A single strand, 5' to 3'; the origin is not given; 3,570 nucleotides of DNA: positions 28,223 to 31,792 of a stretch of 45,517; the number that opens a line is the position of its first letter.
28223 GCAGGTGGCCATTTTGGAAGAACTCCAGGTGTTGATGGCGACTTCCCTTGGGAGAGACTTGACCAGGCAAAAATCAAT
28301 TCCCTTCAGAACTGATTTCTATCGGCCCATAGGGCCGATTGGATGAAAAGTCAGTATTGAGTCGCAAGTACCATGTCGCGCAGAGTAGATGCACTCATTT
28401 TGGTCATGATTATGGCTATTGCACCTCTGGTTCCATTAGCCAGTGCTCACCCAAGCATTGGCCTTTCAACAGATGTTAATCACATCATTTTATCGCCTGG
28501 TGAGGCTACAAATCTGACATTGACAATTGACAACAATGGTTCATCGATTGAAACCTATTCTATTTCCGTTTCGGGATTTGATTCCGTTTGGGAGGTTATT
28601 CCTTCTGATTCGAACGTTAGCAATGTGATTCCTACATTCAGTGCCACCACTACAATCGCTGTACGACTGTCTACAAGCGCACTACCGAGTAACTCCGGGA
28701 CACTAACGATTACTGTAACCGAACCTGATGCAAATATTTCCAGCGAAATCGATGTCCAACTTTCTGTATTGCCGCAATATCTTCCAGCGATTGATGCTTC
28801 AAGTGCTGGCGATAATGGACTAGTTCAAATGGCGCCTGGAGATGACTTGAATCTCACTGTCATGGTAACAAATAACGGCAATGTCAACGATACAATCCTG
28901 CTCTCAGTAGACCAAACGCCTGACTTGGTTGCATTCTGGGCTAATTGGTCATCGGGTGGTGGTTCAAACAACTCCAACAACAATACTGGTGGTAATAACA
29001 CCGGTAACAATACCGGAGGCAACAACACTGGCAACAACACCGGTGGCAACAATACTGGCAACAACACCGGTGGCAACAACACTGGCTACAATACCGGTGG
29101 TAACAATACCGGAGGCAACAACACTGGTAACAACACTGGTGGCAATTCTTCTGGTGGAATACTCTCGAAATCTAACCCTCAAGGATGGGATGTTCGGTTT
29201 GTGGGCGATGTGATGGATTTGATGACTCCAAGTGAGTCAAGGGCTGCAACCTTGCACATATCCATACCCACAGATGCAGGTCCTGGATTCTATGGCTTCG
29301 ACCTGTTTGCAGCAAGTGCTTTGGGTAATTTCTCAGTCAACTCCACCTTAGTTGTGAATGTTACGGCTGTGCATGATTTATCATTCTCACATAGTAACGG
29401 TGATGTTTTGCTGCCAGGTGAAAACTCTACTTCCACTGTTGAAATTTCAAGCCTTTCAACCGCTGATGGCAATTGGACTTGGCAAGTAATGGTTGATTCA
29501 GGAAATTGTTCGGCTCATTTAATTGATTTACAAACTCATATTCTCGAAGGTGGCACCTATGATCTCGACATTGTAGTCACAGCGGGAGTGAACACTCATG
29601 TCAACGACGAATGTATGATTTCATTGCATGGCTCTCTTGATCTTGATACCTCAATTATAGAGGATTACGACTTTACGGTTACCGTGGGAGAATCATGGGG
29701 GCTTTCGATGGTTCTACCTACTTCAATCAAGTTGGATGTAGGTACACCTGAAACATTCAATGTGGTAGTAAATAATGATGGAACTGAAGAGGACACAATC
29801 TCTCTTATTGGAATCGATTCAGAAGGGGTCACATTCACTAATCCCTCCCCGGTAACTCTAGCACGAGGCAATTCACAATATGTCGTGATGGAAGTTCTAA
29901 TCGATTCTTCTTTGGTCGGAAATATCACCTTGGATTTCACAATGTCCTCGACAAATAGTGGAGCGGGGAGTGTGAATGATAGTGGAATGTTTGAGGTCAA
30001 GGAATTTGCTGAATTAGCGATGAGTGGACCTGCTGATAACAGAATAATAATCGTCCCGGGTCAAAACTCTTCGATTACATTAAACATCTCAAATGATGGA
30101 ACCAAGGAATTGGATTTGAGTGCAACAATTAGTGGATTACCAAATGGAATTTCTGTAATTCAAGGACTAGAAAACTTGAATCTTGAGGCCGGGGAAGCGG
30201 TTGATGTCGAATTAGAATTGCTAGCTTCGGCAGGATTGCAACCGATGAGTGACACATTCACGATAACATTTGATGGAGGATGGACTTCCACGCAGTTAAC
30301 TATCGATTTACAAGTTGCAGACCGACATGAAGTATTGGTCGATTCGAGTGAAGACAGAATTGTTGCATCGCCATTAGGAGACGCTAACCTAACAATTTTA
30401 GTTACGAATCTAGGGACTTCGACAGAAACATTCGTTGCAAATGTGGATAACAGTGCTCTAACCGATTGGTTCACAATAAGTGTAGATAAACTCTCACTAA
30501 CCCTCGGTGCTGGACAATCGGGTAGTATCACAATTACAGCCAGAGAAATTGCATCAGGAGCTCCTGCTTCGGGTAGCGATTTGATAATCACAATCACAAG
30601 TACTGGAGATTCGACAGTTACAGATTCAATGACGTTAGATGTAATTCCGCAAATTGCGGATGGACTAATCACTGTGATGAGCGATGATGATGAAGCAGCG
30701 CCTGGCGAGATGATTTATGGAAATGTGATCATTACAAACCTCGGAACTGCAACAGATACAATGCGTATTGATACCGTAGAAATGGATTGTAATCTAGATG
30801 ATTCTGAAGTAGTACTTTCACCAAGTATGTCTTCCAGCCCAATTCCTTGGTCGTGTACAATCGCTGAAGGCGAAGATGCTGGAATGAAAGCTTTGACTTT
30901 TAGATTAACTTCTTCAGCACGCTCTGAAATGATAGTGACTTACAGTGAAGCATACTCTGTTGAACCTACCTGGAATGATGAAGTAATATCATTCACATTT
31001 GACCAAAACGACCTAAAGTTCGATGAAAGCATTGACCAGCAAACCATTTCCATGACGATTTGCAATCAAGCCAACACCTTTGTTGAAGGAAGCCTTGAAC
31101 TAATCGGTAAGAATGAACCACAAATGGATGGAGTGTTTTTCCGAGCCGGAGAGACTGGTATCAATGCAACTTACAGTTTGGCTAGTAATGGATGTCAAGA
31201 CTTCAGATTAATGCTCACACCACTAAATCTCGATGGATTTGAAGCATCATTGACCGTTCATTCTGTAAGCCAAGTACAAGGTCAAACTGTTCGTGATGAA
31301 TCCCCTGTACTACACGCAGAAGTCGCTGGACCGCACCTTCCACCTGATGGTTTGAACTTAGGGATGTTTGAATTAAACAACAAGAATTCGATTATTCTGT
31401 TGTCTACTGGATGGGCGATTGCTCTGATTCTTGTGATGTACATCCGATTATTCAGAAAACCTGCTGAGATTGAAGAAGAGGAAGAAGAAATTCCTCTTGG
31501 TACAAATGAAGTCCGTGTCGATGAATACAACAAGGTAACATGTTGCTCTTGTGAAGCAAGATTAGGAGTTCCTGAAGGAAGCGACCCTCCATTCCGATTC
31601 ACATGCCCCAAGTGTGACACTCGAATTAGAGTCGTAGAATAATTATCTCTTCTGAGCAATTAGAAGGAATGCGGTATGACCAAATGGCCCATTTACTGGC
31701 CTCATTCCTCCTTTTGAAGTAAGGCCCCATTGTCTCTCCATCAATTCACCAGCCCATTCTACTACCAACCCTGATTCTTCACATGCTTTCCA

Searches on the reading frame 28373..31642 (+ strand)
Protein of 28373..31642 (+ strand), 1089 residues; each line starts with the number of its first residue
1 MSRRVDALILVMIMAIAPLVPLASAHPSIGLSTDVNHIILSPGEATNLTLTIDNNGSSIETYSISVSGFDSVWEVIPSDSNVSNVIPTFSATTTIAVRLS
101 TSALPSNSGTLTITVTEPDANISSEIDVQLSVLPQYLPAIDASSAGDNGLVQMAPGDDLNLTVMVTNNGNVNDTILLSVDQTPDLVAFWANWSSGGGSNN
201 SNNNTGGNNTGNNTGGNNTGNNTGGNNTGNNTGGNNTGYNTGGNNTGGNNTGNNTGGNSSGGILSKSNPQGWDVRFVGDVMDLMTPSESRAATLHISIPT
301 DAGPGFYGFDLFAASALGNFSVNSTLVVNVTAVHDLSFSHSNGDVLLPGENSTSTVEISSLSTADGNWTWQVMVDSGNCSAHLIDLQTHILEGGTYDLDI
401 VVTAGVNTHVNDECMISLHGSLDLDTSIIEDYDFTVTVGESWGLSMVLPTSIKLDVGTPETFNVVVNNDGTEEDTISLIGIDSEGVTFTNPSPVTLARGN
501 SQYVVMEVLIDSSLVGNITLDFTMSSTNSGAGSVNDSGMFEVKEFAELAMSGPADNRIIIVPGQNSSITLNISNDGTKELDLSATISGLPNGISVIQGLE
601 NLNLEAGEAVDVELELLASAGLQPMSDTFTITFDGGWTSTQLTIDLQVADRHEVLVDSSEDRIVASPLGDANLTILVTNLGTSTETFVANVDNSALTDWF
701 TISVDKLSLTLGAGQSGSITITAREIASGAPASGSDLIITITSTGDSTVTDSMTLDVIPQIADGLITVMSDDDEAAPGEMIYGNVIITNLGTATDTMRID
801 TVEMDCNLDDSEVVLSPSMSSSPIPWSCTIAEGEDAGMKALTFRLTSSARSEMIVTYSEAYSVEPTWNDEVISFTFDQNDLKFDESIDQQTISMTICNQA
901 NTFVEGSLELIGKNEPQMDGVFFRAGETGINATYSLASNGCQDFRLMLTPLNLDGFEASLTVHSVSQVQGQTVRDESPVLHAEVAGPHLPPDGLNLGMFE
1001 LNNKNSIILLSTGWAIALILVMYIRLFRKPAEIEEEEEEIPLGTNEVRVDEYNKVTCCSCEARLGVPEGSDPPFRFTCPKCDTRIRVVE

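Call 8: search_protein_families(library=pfam, max_evalue=0.01, proteins=[window:28373-31642:+])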
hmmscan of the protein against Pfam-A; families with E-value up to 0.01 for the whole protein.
window:28373-31642:+ (1089 aa): 5 families
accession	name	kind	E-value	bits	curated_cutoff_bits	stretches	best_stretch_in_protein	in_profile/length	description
PF10633.15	NPCBM_assoc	-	3e-09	37.4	24.4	1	261-307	23-69/78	NPCBM-associated, NEW3 domain of alpha-galactosidase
PF11614.14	FixG_C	-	1.7e-08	35.1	25.6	0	49-122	36-108/119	IG-like fold at C-terminal of FixG, putative oxidoreductase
PF23619.1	Ig_VWA7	-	1e-06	29.3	27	0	39-124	11-93/104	VWA7 Ig-like domain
PF23548.1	Zn_ribbon_FGT1_2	-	0.0006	19.8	27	1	1054-1087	2-32/35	FORGETTER1 second zinc ribbon domain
PF06280.18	fn3_5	-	0.0069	17.5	27.6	0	661-723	12-78/112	Fn3-like domain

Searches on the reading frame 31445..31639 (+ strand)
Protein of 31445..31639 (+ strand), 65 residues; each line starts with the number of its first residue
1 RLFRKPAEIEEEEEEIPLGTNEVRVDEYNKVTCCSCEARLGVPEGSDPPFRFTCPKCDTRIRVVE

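Call 7: search_protein_families(library=pfam, max_evalue=10, proteins=[window:31445-31639:+])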
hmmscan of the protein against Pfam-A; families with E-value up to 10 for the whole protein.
seq(65 aa): 13 families
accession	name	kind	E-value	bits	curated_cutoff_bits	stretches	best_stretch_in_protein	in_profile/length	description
PF23548.1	Zn_ribbon_FGT1_2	-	2.4e-05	24.3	27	1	30-63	2-32/35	FORGETTER1 second zinc ribbon domain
PF23137.1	HVO_0758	-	0.00056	20.1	27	1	20-62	10-53/55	HVO_0758 mu-protein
PF24441.1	DUF7560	-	0.0035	17.4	27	1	49-63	3-17/44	Family of unknown function (DUF7560)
PF14353.12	CpXC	-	0.014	15.9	25.4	2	50-63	36-49/121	CpXC protein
PF10058.14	Zn_ribbon_10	-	0.032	14.4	24.2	1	19-59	11-52/54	ER junction formation factor lunapark, zinc ribbon finger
PF04438.22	zf-HIT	-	0.036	14.3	24.7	1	49-60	11-22/30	HIT zinc finger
PF25214.1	HVO_B0008_N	-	0.061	13.6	27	1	53-64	3-14/38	HVO_B0008 N-terminal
PF07282.18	Cas12f1-like_TNB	-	0.087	13.4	26.3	1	23-60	20-49/60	Cas12f1-like, TNB domain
PF23547.1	Zn_ribbon_FGT1_1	-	0.18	11.9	27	1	30-59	2-28/35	FORGETTER1 first zinc ribbon domain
PF13717.11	Zn_ribbon_4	-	0.25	11.8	30.3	1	30-61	2-35/36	zinc-ribbon domain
PF22289.1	DmmA-like_C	-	0.44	11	27.4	1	28-42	16-30/44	Dimethylamine monooxygenase subunit DmmA-like, C-terminal domain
PF00527.23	E7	-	0.63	10.7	27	1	8-41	30-64/92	E7 protein, Early protein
PF21276.3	ZNF512_C2HC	-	1.7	8.8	27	0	52-60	14-22/38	Zinc finger protein 512, C2HC zinc finger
